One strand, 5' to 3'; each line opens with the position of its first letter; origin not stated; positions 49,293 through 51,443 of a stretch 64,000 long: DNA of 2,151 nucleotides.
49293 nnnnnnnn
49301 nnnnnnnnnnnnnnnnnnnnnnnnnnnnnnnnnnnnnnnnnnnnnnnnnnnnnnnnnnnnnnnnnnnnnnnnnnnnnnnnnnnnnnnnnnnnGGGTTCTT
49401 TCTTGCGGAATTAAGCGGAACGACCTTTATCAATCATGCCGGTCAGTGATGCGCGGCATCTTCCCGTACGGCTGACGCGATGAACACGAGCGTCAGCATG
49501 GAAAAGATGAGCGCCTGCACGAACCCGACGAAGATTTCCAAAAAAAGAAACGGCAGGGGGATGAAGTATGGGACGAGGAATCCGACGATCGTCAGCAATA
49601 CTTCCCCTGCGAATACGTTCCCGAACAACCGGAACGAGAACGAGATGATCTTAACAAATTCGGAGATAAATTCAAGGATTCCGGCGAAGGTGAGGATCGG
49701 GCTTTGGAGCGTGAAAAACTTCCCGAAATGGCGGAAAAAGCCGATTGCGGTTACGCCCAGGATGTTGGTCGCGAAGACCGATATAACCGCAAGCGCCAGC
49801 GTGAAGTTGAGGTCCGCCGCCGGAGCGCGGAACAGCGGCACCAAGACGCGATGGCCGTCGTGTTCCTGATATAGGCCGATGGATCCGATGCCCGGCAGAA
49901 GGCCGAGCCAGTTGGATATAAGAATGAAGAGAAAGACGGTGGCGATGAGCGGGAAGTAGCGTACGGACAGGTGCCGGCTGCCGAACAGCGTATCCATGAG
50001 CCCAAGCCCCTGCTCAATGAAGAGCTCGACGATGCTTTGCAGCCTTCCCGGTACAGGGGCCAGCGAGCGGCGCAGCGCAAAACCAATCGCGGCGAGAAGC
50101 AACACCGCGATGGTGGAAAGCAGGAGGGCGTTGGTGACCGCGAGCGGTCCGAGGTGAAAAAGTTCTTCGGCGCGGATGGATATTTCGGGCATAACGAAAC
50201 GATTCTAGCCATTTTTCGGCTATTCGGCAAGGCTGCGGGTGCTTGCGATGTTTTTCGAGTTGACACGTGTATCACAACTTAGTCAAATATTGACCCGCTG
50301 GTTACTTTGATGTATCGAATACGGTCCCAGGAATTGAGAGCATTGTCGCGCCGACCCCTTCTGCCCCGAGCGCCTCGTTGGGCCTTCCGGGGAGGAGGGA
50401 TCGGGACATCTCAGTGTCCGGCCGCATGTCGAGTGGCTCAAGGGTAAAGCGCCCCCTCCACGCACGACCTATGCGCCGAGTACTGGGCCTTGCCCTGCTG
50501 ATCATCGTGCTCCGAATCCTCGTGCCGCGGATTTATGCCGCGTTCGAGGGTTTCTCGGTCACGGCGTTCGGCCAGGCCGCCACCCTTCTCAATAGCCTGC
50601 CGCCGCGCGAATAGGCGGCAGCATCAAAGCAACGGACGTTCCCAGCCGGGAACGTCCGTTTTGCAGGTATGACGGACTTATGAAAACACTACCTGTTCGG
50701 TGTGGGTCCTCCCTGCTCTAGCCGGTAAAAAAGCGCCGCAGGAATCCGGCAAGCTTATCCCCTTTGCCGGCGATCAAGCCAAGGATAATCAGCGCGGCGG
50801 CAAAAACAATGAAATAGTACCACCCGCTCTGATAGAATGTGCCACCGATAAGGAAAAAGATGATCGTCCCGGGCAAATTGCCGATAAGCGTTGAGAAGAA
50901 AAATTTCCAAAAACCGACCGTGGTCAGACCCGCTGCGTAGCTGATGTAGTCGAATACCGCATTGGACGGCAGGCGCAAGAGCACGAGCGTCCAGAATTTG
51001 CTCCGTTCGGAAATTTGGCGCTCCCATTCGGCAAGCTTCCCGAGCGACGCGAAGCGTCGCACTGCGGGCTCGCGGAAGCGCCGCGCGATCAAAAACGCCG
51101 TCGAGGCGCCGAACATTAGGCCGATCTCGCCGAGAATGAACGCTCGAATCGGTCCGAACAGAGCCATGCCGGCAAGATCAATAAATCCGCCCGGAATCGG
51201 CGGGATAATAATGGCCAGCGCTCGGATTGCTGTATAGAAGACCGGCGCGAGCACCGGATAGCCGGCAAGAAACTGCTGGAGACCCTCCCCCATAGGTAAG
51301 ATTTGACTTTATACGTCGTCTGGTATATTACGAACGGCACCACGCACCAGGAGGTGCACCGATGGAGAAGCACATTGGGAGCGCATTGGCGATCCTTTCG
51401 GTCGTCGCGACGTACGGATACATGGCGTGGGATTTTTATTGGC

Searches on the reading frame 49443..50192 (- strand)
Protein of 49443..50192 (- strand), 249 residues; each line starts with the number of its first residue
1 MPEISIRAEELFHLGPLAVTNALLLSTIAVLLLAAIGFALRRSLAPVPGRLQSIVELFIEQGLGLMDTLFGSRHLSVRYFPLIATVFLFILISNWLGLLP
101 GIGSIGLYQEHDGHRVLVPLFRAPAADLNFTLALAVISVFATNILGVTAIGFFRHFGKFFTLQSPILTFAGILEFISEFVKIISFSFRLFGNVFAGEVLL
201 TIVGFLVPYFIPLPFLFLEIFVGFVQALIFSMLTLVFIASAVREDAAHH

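Call 67: search_protein_families(library=pfam, proteins=[window:49443-50192:-], max_evalue=0.001)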
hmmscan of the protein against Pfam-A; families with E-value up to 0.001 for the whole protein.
window:49443-50192:- (249 aa): 1 family
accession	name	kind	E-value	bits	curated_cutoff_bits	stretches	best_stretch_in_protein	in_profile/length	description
PF00119.25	ATP-synt_A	-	8.2e-42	143.9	33.9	1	24-238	2-216/217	ATP synthase A chain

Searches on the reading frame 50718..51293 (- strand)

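Call 67: search_protein_families(library=pfam, proteins=[window:50718-51293:-], max_evalue=0.001)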
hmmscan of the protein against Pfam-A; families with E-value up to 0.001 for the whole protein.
window:50718-51293:- (191 aa): 1 family
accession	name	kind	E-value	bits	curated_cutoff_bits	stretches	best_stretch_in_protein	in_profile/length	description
PF09335.16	VTT_dom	-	1.5e-18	67.9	33.9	1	33-150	1-121/123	VTT domain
